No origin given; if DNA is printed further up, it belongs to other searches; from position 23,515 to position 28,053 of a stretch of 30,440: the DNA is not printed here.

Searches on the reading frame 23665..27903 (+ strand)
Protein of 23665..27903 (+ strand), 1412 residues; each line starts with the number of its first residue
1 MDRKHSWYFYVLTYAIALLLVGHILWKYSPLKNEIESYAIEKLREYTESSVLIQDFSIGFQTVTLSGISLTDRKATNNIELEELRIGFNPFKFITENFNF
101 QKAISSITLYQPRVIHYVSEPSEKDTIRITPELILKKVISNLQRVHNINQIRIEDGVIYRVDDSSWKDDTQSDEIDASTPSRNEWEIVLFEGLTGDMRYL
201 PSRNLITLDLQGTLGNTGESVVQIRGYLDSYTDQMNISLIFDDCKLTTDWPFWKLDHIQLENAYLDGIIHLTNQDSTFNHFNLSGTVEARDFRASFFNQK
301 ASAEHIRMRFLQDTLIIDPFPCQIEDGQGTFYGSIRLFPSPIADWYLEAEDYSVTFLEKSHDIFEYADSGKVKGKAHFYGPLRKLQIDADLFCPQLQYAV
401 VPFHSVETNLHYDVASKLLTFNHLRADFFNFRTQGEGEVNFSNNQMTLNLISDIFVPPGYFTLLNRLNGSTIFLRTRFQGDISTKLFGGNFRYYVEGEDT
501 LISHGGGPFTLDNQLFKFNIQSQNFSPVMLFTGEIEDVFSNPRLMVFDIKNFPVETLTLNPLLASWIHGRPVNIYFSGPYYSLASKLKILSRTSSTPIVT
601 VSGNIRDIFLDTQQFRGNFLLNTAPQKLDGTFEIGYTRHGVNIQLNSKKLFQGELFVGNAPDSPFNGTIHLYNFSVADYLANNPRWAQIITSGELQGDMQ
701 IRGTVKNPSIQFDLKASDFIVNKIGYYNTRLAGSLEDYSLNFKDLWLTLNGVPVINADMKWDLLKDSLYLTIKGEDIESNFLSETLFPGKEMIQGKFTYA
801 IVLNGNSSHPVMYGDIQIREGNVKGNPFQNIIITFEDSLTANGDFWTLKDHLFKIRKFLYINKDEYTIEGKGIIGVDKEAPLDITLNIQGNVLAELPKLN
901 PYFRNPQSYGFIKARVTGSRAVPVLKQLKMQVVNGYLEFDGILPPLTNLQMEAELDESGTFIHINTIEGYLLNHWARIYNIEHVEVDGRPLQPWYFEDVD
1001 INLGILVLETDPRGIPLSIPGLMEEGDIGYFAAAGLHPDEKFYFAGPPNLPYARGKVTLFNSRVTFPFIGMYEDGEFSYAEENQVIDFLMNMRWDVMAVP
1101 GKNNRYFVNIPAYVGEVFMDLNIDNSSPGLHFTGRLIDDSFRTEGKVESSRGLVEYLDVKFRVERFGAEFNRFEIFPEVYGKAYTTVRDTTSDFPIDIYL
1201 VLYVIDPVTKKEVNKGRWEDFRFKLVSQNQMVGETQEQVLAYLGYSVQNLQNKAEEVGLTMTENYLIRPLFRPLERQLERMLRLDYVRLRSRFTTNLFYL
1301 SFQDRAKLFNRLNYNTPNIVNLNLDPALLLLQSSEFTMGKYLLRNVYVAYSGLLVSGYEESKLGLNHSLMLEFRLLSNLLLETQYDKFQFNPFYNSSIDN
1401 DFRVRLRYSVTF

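Call 72: search_protein_families(library=pfam, proteins=[window:23665-27903:+], max_evalue=0.00001)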
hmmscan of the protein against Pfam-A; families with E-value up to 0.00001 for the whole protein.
window:23665-27903:+ (1412 aa): 1 family
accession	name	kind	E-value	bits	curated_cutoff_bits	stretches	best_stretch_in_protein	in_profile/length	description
PF04357.19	TamB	-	2.3e-09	37.5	22.4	0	1132-1410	154-379/381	TamB, inner membrane protein subunit of TAM complex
